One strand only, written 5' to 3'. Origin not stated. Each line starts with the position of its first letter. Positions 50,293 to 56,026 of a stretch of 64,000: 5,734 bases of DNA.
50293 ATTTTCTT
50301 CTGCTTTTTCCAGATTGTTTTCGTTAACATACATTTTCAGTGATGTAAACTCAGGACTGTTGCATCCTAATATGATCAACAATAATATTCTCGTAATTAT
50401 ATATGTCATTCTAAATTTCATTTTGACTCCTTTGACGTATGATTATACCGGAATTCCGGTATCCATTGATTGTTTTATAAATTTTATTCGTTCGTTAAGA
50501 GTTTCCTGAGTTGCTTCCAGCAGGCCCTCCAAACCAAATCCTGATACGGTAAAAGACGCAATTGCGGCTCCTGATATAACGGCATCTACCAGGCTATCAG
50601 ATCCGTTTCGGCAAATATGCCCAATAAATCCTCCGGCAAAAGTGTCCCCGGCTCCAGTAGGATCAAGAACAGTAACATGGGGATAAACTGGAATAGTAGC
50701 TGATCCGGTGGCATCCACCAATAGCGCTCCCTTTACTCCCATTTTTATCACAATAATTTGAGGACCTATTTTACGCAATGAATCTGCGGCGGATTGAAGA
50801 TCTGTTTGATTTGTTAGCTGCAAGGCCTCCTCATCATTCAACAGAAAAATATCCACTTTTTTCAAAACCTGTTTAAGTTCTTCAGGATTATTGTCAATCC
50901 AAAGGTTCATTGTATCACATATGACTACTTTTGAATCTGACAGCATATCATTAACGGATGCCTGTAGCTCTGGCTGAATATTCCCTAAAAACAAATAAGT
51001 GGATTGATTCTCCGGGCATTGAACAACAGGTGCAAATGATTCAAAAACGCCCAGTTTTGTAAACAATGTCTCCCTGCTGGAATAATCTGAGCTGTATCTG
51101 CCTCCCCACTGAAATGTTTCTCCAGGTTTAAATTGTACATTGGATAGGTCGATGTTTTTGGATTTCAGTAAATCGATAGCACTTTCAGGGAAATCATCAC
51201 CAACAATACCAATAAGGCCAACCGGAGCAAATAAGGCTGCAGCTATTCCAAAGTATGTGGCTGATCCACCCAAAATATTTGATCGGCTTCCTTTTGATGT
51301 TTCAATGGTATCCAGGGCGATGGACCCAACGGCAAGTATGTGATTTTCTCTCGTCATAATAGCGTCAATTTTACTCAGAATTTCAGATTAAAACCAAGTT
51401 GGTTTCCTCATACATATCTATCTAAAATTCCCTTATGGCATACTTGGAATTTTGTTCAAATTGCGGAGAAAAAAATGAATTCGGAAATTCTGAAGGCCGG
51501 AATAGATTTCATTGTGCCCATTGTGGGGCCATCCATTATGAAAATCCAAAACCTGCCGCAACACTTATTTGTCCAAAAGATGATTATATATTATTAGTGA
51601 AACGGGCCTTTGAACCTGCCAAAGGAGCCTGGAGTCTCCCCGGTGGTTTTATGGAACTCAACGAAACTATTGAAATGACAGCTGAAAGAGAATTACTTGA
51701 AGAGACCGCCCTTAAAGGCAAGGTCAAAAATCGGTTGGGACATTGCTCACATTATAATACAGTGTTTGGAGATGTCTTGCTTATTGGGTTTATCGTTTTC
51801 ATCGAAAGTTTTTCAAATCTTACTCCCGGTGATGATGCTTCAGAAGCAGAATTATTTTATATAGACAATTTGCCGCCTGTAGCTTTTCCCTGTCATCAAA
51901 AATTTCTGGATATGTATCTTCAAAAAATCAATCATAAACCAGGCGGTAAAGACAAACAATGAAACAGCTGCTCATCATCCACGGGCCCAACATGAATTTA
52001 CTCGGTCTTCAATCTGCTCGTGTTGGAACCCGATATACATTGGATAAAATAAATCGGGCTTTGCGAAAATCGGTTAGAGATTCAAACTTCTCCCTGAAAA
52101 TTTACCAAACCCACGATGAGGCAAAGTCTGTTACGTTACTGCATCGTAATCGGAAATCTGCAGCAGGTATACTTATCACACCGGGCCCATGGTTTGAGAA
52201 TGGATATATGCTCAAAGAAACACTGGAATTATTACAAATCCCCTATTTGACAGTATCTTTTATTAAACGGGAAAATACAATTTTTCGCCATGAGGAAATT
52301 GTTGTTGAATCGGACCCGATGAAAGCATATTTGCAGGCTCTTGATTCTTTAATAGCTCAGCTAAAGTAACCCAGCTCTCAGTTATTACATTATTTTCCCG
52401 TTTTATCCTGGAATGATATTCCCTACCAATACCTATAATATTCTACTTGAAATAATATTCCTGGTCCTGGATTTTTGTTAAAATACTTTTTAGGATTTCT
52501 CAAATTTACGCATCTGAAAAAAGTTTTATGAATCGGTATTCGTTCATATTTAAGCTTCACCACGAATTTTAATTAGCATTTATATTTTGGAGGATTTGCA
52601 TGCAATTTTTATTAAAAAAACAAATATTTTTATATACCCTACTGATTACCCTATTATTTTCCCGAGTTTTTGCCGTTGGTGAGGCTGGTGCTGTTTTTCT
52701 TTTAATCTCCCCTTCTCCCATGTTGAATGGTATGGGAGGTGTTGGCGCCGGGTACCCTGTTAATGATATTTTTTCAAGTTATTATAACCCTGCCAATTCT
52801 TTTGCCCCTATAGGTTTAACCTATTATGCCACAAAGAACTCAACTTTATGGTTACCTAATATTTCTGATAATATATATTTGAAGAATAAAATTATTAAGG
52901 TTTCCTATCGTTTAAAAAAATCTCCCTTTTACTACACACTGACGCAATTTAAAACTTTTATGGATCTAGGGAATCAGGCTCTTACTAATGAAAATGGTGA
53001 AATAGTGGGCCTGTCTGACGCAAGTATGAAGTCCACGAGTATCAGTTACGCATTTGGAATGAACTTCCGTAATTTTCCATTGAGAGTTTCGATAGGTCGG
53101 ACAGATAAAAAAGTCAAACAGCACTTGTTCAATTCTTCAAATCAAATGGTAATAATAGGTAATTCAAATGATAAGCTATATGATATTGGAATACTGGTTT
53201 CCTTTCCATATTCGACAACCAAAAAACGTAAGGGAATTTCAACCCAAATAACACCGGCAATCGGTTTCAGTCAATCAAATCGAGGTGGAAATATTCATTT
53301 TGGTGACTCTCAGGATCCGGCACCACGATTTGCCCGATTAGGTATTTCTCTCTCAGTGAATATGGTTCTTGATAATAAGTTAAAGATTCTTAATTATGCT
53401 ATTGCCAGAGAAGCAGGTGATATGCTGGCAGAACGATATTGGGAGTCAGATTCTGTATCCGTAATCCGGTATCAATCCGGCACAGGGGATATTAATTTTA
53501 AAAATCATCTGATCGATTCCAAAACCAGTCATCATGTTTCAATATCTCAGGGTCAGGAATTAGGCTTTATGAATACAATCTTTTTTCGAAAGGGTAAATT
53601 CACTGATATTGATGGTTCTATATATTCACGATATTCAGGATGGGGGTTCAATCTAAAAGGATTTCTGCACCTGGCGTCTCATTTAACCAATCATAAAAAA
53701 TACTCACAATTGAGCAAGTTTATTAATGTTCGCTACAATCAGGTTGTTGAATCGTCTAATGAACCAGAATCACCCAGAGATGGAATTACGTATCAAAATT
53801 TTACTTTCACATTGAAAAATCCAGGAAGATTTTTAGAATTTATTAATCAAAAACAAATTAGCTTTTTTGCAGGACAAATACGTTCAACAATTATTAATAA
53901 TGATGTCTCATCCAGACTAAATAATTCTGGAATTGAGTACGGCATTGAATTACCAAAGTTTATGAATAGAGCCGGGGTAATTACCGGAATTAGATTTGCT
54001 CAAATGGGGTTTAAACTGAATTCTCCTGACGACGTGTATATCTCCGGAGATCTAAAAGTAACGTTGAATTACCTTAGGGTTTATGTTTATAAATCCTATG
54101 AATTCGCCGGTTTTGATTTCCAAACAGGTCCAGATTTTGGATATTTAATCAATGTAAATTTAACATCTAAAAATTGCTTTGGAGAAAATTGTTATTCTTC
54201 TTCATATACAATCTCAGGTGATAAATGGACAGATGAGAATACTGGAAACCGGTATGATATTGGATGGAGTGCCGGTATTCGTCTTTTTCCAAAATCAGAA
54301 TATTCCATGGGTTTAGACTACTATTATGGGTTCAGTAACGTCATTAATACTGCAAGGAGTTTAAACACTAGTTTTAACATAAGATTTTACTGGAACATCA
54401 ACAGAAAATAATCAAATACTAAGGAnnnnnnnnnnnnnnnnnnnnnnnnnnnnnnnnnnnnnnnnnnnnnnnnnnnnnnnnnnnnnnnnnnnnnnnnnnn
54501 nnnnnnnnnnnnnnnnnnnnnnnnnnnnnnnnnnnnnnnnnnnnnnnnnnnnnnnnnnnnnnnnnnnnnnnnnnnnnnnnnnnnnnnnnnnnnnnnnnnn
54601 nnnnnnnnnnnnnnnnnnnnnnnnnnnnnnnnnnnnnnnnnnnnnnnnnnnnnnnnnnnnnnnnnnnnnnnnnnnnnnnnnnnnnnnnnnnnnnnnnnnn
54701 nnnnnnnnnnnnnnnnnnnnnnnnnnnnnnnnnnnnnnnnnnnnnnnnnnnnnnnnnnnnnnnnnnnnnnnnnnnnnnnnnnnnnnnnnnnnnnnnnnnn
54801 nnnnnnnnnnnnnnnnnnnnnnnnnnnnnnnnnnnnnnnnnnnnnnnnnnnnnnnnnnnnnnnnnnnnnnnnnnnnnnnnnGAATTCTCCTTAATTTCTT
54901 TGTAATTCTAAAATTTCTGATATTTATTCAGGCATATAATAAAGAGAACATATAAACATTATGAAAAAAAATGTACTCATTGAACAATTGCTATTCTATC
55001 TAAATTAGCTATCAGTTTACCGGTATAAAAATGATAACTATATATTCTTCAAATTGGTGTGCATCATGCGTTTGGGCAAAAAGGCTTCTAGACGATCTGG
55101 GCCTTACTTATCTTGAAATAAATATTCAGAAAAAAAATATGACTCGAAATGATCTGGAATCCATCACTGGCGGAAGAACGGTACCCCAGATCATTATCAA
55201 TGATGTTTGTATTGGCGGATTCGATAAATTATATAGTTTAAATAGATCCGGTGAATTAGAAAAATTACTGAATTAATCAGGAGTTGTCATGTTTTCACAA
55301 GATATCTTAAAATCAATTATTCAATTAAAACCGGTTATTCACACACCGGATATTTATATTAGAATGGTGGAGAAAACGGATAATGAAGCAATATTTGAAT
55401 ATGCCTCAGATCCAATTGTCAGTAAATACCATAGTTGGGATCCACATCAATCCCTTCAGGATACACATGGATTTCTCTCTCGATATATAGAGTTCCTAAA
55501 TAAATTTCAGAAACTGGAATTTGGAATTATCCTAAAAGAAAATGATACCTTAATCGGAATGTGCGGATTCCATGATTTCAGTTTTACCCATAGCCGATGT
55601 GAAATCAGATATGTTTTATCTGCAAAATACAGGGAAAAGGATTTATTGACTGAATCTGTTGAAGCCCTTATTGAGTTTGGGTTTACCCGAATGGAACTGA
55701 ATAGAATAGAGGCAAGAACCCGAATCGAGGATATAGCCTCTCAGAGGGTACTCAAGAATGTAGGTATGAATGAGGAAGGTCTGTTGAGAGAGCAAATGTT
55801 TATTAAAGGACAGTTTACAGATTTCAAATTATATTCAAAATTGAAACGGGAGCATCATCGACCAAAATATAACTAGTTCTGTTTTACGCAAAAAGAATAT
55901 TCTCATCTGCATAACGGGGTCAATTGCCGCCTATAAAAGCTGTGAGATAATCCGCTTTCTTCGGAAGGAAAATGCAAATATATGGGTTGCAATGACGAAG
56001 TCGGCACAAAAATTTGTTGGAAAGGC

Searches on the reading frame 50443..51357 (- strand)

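Call 46: search_protein_families(library=pfam, proteins=[window:50443-51357:-], max_evalue=0.00001)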
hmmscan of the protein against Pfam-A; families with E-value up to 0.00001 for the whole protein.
window:50443-51357:- (304 aa): 1 family
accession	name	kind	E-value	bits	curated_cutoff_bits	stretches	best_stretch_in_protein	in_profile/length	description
PF00294.29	PfkB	-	1.1e-30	107.5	25.8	1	7-276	4-295/302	pfkB family carbohydrate kinase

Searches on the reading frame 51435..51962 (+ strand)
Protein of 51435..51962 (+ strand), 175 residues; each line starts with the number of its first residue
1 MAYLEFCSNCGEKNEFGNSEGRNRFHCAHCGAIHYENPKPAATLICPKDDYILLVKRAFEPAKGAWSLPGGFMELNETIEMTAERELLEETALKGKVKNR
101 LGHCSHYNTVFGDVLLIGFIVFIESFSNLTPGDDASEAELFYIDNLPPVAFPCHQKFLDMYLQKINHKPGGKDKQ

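Call 46: search_protein_families(library=pfam, proteins=[window:51435-51962:+], max_evalue=0.00001)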
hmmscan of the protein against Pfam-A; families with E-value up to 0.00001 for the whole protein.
window:51435-51962:+ (175 aa): 2 families
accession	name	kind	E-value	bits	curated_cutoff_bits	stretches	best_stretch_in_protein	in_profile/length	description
PF00293.34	NUDIX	-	1.1e-14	55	21.1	1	43-156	8-129/134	NUDIX domain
PF14803.11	Zn_ribbon_Nudix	-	1.2e-07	32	25.6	1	6-36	2-34/34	Nudix N-terminal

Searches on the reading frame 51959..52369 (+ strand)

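Call 46: search_protein_families(library=pfam, proteins=[window:51959-52369:+], max_evalue=0.00001)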
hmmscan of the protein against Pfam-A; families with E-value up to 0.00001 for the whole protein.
window:51959-52369:+ (136 aa): 1 family
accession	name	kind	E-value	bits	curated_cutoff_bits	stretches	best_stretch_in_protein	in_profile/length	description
PF01220.24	DHquinase_II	-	2.9e-16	59.9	23.3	1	4-115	2-114/138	Dehydroquinase class II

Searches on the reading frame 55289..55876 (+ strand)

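Call 46: search_protein_families(library=pfam, proteins=[window:55289-55876:+], max_evalue=0.00001)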
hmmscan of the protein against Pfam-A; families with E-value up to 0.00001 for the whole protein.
window:55289-55876:+ (195 aa): 3 families
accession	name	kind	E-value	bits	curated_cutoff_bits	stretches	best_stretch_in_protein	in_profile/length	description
PF13302.13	Acetyltransf_3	-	3.1e-25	89.9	25.4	1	22-160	2-137/138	Acetyltransferase (GNAT) domain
PF13420.13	Acetyltransf_4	-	3.9e-09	37.1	24.3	1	24-178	1-152/155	Acetyltransferase (GNAT) domain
PF00583.31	Acetyltransf_1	-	2.4e-07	31.5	20.7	1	66-159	24-115/116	Acetyltransferase (GNAT) family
